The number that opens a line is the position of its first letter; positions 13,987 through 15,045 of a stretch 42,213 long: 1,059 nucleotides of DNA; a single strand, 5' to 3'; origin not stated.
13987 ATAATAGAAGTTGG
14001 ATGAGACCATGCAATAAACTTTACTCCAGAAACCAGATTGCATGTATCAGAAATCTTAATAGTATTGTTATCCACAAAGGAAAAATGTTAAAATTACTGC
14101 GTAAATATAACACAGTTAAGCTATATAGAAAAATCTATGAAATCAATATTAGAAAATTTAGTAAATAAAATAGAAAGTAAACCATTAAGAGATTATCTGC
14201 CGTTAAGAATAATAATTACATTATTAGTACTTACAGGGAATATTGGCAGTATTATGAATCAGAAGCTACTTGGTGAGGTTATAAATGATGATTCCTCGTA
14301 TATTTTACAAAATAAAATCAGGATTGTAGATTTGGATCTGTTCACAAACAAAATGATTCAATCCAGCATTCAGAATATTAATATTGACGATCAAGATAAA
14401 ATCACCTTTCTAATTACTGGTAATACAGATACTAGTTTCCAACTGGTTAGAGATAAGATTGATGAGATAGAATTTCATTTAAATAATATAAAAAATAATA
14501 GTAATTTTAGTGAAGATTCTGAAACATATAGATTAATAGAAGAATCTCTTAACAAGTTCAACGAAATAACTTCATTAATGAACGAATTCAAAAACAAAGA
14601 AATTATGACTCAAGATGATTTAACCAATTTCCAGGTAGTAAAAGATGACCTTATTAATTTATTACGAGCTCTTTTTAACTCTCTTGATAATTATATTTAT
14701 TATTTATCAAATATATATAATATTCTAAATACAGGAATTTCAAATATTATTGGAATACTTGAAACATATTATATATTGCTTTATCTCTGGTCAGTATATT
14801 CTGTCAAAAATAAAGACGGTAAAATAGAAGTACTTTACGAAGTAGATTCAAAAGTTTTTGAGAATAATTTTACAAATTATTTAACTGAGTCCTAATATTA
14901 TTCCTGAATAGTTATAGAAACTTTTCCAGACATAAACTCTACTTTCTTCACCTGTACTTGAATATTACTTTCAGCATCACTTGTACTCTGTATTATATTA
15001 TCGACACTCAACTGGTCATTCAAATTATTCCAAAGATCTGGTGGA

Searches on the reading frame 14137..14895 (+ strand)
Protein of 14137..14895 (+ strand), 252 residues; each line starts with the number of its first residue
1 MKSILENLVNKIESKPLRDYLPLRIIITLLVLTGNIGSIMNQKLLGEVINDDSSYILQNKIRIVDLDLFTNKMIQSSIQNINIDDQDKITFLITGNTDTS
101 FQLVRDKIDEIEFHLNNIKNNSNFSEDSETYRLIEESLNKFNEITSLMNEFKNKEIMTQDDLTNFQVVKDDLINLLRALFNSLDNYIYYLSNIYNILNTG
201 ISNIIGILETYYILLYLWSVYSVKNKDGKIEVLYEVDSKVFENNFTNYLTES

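Call 64: search_protein_families(library=pfam, proteins=[window:14137-14895:+], max_evalue=0.1)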
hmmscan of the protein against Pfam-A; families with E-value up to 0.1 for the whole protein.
window:14137-14895:+ (252 aa): 3 families
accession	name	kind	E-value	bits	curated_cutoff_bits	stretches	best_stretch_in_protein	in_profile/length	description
PF16342.10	DUF4972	-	0.037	14.4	28.8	1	98-143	74-119/128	Domain of unknown function (DUF4972)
PF23005.1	DUF7032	-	0.039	14.2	27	1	102-155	26-81/115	Domain of unknown function (DUF7032)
PF16591.11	HBM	-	0.076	12.9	29.8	0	87-152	30-91/254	Helical bimodular sensor domain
